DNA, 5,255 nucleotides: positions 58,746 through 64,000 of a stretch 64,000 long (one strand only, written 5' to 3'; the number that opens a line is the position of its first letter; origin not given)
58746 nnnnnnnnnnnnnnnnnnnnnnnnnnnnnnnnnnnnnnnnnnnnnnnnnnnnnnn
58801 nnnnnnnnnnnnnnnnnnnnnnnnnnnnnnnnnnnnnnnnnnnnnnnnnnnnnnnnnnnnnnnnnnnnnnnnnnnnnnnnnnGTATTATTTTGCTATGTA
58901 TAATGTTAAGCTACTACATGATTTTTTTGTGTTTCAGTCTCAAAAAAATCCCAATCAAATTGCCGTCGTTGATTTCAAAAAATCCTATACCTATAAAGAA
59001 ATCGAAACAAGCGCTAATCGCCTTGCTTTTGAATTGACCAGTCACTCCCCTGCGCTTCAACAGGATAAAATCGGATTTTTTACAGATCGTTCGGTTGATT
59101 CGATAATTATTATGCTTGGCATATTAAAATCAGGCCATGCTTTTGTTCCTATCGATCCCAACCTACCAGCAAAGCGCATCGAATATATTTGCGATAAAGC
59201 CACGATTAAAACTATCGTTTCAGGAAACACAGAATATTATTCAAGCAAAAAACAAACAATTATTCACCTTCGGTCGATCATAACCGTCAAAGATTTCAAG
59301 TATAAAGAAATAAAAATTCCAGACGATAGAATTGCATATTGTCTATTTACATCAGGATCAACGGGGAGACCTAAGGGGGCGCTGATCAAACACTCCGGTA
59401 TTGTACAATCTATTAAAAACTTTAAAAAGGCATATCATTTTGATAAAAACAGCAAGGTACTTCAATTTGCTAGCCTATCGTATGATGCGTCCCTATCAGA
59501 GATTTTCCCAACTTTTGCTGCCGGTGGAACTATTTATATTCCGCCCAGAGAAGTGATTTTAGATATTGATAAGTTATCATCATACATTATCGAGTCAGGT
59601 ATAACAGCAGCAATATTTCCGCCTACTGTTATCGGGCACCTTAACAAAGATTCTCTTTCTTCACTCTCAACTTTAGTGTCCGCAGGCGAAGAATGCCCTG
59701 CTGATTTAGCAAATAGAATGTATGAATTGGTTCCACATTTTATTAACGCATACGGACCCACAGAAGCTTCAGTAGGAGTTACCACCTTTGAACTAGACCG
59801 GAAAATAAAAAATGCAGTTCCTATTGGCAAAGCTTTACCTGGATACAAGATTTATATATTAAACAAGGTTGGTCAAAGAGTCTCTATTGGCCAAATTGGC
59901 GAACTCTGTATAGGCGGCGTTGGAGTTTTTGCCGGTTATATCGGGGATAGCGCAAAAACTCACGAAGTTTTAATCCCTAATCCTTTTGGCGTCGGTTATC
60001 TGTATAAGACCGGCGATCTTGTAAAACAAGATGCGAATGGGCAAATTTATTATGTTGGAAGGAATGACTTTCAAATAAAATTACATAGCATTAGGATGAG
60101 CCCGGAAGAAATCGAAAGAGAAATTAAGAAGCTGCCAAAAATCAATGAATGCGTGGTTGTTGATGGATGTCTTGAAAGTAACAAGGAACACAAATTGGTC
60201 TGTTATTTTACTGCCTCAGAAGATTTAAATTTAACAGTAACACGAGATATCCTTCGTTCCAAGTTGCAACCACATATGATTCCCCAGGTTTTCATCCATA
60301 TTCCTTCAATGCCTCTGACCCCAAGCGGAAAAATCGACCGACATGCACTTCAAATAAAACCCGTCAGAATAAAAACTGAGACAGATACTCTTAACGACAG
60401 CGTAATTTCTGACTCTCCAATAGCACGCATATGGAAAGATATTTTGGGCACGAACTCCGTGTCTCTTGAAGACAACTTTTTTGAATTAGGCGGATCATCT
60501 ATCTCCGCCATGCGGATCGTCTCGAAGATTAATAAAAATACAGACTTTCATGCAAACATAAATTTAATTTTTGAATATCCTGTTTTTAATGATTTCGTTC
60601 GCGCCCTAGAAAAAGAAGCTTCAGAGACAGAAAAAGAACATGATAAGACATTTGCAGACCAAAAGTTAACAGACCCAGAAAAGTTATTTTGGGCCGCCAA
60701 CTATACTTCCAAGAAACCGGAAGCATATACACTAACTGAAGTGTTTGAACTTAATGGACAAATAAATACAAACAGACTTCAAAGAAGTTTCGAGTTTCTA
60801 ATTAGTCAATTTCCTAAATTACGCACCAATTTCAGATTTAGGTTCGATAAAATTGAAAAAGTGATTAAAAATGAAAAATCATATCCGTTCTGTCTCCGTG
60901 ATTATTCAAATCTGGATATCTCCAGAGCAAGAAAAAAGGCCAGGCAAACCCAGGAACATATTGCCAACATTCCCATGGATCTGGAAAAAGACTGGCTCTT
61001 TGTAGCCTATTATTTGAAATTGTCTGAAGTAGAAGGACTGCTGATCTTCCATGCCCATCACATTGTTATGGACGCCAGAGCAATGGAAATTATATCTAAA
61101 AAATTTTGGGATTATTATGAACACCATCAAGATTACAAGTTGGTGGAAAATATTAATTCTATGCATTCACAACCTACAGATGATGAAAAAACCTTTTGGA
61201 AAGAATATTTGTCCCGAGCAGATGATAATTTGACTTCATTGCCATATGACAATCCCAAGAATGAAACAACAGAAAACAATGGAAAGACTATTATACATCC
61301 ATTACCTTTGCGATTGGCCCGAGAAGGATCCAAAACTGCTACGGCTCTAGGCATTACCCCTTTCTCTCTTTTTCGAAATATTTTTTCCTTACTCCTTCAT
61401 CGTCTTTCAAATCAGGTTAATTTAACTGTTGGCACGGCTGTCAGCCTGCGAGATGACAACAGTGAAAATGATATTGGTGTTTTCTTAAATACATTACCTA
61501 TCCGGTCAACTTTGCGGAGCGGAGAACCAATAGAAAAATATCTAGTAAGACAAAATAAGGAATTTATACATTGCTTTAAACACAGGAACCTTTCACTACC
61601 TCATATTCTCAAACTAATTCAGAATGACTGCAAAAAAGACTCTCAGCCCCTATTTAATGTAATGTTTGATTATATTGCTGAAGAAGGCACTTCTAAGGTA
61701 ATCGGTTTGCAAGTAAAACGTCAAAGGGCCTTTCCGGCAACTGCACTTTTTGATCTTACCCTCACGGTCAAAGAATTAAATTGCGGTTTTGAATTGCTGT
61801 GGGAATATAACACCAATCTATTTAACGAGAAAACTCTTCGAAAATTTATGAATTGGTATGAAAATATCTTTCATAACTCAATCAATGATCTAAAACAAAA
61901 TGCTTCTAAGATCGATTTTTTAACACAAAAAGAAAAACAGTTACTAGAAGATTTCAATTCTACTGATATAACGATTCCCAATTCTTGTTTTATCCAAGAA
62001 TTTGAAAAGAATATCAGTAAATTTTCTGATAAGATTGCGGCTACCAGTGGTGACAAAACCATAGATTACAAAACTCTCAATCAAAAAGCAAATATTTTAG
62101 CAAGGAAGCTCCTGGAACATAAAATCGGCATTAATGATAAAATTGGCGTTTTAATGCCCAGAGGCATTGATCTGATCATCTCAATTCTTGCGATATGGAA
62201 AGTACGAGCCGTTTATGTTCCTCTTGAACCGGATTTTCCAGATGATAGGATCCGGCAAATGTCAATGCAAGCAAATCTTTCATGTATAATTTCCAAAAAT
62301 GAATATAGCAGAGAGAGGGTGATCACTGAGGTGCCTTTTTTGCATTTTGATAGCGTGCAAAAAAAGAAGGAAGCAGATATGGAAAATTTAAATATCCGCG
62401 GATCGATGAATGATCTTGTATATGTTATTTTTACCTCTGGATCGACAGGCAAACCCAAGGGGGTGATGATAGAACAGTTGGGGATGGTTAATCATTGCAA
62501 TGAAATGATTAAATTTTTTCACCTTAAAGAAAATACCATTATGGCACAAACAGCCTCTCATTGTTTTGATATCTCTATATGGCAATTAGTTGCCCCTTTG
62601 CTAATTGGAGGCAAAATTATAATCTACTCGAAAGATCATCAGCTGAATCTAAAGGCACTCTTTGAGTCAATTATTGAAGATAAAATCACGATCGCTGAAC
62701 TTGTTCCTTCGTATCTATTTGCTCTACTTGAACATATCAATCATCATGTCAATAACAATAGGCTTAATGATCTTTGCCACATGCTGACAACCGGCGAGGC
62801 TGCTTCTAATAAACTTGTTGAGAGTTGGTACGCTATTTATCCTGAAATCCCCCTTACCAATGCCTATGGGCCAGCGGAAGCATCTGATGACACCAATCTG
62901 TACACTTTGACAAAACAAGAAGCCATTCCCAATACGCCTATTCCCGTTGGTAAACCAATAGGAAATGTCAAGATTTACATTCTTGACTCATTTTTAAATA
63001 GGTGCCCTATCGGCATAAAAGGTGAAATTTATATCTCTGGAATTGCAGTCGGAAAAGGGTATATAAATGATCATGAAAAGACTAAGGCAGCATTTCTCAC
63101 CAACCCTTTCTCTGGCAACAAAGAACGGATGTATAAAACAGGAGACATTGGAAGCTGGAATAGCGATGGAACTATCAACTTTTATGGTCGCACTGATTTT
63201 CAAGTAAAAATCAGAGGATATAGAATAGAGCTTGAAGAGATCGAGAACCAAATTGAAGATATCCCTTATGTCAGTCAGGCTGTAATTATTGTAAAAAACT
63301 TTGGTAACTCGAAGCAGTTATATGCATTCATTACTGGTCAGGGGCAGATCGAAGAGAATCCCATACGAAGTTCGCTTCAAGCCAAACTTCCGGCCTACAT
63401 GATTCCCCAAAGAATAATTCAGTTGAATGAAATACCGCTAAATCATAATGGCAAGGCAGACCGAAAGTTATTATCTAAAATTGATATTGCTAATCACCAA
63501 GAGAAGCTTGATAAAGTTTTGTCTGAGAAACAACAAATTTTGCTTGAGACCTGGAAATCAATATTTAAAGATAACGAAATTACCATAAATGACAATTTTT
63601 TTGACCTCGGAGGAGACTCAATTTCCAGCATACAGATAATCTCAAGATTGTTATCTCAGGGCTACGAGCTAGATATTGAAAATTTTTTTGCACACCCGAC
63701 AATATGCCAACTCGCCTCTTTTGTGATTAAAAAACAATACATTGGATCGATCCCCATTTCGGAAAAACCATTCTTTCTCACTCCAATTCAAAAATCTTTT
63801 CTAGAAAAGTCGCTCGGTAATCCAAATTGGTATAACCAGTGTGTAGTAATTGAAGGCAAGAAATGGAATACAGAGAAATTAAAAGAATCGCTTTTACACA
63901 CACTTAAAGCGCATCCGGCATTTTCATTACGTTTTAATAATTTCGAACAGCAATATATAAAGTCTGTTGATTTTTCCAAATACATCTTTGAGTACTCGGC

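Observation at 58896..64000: Multi-modular NRPS (A-T-C-A-T-C...) with host-like AT-rich composition, starting with a loading A-T didomain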

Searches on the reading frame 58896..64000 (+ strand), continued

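Call 18: search_protein_families(library=pfam, proteins=[L010:12230-13468:-, L010:13465-14022:-, L010:913-1251:+])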
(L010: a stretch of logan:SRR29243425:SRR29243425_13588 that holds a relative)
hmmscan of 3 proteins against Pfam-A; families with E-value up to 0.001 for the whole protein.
L010:12230-13468:- (412 aa): 1 family
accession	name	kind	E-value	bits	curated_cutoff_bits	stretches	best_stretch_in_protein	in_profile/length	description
PF00202.27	Aminotran_3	-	1.2e-75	255.2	30.5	1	17-404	10-399/403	Aminotransferase class-III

L010:13465-14022:- (185 aa): 5 families
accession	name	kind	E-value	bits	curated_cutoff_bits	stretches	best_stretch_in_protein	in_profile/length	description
PF13302.13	Acetyltransf_3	-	1.1e-24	88.2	25.4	1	18-153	3-138/138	Acetyltransferase (GNAT) domain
PF00583.31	Acetyltransf_1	-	3e-12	47.3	20.7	1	55-152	21-116/116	Acetyltransferase (GNAT) family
PF13420.13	Acetyltransf_4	-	3.3e-11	43.9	24.3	1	30-170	12-152/155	Acetyltransferase (GNAT) domain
PF13508.13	Acetyltransf_7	-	9.6e-05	23.1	27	1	69-154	4-84/84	Acetyltransferase (GNAT) domain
PF13523.12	Acetyltransf_8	-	0.00073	19.6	27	0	25-154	4-139/145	Acetyltransferase (GNAT) domain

L010:913-1251:+ (112 aa): 1 family
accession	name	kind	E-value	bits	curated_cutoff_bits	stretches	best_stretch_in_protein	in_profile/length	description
PF09860.14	DUF2087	-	1.1e-23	83.6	22.4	1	31-99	1-67/69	Uncharacterized protein conserved in bacteria (DUF2087)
